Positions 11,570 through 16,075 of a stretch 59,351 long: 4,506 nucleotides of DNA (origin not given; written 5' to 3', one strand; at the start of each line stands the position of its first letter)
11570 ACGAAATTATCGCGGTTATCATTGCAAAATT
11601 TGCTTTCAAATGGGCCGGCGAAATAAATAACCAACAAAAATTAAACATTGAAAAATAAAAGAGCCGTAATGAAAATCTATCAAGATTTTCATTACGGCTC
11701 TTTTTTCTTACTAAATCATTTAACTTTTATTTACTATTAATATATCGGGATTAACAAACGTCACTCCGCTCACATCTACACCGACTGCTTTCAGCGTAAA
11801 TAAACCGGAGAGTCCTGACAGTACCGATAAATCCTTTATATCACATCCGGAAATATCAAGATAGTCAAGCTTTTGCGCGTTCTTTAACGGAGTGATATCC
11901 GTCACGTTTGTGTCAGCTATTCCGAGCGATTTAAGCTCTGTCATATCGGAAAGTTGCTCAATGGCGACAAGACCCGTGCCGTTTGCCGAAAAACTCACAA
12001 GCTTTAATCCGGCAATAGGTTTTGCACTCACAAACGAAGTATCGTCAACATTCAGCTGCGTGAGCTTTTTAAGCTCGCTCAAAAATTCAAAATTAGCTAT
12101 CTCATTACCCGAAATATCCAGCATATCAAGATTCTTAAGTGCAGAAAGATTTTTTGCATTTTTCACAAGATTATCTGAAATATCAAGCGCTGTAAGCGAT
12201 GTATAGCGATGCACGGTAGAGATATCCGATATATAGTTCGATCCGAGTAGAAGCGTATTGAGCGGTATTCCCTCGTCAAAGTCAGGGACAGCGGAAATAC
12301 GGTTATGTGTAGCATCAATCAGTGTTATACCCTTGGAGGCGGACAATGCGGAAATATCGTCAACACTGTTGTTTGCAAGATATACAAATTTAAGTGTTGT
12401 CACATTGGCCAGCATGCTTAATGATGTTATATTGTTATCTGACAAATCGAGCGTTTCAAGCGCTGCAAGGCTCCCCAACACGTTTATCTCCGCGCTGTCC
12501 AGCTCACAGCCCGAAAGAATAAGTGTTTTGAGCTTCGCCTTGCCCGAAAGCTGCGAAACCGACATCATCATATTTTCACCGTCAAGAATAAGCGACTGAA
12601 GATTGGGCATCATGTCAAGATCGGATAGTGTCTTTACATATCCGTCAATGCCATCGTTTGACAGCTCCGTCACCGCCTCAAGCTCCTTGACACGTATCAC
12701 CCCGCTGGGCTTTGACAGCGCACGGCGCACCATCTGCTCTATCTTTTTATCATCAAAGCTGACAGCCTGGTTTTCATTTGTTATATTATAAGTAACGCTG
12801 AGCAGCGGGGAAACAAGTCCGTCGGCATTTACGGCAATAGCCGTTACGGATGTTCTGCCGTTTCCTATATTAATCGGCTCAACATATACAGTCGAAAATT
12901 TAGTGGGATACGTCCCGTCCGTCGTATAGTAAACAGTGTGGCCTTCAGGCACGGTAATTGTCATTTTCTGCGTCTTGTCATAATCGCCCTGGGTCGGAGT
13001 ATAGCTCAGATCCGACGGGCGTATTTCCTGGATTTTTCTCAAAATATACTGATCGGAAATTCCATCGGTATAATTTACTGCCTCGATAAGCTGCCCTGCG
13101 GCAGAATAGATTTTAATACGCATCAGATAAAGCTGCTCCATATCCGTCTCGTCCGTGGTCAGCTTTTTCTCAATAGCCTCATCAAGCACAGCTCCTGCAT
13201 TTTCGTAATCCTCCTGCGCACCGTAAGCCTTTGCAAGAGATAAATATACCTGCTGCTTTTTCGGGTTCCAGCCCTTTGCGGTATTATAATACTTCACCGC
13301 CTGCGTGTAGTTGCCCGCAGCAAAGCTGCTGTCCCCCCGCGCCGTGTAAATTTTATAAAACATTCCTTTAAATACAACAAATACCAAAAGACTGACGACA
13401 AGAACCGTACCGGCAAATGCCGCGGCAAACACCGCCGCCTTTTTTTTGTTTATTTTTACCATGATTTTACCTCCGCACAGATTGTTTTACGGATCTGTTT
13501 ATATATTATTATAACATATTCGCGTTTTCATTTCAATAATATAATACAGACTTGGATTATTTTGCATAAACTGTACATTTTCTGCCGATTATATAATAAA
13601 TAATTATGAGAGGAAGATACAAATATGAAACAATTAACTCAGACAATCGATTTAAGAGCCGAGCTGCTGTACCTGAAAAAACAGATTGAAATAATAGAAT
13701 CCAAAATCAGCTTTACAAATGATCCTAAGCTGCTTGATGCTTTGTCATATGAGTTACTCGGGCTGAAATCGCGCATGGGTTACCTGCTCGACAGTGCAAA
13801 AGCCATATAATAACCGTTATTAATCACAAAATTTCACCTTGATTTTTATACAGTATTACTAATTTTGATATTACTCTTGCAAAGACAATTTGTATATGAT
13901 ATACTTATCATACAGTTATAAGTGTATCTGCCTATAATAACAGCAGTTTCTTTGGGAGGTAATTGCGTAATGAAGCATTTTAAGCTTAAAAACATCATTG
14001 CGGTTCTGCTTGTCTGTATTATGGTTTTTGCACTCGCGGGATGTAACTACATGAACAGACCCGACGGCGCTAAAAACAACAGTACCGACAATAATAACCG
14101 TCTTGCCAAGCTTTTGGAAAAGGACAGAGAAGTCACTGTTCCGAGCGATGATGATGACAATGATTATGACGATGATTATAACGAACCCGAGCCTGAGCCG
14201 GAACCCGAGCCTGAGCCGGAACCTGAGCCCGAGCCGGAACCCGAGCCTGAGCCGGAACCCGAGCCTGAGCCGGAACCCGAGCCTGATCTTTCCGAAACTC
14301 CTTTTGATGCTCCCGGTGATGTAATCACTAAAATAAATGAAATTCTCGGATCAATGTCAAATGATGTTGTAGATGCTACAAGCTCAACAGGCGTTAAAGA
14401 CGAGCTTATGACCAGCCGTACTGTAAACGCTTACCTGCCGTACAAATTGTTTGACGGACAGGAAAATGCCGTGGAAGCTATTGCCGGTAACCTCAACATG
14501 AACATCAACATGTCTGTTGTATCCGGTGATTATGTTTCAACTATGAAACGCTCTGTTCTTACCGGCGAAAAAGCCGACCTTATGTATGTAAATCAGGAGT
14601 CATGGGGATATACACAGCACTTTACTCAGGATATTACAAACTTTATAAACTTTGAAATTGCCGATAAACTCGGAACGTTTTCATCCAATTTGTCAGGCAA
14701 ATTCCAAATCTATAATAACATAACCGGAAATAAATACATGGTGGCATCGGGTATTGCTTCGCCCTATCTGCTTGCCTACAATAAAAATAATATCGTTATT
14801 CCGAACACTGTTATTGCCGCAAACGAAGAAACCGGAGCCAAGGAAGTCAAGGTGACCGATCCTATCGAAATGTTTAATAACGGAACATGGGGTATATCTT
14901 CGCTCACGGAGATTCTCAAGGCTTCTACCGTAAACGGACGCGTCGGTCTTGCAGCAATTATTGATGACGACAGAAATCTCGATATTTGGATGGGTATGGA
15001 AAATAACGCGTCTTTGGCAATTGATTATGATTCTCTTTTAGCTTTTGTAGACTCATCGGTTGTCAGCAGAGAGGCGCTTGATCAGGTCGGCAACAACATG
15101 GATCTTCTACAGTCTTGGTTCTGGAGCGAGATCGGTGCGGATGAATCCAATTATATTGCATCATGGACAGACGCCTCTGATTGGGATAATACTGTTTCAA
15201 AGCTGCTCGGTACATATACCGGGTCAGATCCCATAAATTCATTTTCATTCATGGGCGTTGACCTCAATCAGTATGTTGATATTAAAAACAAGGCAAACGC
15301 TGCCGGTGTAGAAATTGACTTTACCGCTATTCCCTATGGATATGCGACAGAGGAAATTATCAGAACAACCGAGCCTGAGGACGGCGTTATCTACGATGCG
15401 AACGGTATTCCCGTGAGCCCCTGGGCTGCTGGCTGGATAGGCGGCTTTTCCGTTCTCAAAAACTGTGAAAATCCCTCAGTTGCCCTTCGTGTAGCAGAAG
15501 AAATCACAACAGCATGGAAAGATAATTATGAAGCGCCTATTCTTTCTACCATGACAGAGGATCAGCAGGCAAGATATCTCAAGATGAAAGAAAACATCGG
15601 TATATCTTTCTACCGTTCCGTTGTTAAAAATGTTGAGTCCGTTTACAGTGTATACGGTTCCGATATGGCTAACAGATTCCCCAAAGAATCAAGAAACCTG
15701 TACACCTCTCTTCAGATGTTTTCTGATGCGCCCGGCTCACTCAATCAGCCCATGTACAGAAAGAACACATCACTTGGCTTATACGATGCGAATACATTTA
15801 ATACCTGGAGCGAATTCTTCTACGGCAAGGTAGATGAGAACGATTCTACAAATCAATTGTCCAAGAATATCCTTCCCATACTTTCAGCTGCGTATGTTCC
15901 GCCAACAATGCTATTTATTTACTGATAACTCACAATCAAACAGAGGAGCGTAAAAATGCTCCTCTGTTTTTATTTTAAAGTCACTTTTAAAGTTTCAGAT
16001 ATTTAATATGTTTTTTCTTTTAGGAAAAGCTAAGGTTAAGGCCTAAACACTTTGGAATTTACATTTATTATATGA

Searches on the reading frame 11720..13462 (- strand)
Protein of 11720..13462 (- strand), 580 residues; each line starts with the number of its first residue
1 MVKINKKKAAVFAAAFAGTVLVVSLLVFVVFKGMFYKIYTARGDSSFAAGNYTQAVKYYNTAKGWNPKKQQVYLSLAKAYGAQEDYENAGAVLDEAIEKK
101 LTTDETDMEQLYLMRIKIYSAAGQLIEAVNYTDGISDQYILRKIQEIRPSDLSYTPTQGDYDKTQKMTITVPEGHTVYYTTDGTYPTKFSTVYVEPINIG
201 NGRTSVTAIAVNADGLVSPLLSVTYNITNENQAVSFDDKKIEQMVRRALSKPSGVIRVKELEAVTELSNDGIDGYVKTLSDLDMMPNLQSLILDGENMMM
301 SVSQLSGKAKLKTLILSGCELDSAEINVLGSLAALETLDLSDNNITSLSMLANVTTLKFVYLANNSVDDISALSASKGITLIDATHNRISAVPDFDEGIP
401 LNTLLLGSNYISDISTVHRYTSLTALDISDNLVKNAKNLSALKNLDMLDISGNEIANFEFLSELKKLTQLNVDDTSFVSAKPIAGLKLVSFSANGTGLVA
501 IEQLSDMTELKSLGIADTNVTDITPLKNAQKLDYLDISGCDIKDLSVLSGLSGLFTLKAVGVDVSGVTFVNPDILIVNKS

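Call 17: search_protein_families(library=pfam, proteins=[window:11720-13462:-], max_evalue=0.001)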
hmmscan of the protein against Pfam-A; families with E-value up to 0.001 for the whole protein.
window:11720-13462:- (580 aa): 18 families
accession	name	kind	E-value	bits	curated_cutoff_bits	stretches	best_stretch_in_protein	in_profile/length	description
PF12799.13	LRR_4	-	1.5e-25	89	27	4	335-374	3-43/44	Leucine Rich repeats (2 copies)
PF13855.12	LRR_8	-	3.1e-16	59.3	27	1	310-366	2-60/61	Leucine rich repeat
PF13290.12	CHB_HEX_C_1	-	1e-14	54.6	22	1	156-218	1-63/67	Chitobiase/beta-hexosaminidase C-terminal domain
PF13287.12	Fn3_assoc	-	1.4e-11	44.8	23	1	169-225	3-59/59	Fn3 associated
PF23598.1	LRR_14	-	1e-08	34.8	40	0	280-362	183-265/353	Leucine-rich repeat region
PF23952.1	LRR_EndoS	-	2.6e-07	31.3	27.9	0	275-365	34-116/116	Endo-beta-N-acetylglucosaminidase EndoS LRR domain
PF13181.12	TPR_8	-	3.7e-06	27.1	25.7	0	37-68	2-33/34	Tetratricopeptide repeat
PF14580.12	LRR_9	-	1.2e-05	25.3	30.5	0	327-400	35-111/175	Leucine-rich repeat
PF25013.1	LRR_Zer-1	-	1.6e-05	25.5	27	0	283-358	5-79/137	Zer-1-like, Leucine-rich repeats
PF14559.12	TPR_19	-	2.7e-05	24.8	25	1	47-99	2-54/68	Tetratricopeptide repeat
PF25068.1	ARM_TT21_4th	-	2.9e-05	24.8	30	1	50-120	13-85/153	Tetratricopeptide repeat protein 21 forth ARM domain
PF23211.1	LRR_LRWD1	-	5.9e-05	23.3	28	1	309-375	16-84/190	Leucine-rich repeat and WD repeat-containing protein 1, LRR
PF13516.12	LRR_6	-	7e-05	23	23.4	0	335-347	5-17/24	Leucine Rich repeat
PF00560.39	LRR_1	-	9.8e-05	22.2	20.6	0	335-348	2-15/23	Leucine Rich Repeat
PF13432.12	TPR_16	-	0.00017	22.4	32.7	1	41-98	2-59/65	Tetratricopeptide repeat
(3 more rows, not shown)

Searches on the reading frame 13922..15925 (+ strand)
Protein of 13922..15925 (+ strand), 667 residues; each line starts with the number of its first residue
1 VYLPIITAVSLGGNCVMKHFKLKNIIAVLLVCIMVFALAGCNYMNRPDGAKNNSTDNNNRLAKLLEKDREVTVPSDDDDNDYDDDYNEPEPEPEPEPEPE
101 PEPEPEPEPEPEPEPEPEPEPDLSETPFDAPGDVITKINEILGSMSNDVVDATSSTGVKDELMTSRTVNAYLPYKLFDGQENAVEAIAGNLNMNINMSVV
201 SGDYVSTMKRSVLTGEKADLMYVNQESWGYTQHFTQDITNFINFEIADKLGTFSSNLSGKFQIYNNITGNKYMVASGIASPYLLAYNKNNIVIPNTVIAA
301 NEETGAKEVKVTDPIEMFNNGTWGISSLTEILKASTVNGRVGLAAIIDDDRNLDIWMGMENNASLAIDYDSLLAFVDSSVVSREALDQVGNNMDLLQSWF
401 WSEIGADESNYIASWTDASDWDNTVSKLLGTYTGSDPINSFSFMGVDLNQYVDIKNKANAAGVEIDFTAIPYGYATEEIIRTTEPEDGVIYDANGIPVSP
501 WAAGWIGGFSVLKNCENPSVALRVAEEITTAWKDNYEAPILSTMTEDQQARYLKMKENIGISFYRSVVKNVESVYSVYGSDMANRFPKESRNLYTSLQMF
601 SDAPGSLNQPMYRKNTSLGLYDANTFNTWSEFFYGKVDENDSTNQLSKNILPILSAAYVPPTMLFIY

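Call 17: search_protein_families(library=pfam, proteins=[window:13922-15925:+], max_evalue=0.001)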
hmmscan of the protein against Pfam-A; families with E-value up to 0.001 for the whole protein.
window:13922-15925:+ (667 aa): 1 family
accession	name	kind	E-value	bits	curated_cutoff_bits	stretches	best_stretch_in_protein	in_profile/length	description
PF05887.16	Trypan_PARP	-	1.4e-14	54.6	100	1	26-131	9-111/134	Procyclic acidic repetitive protein (PARP)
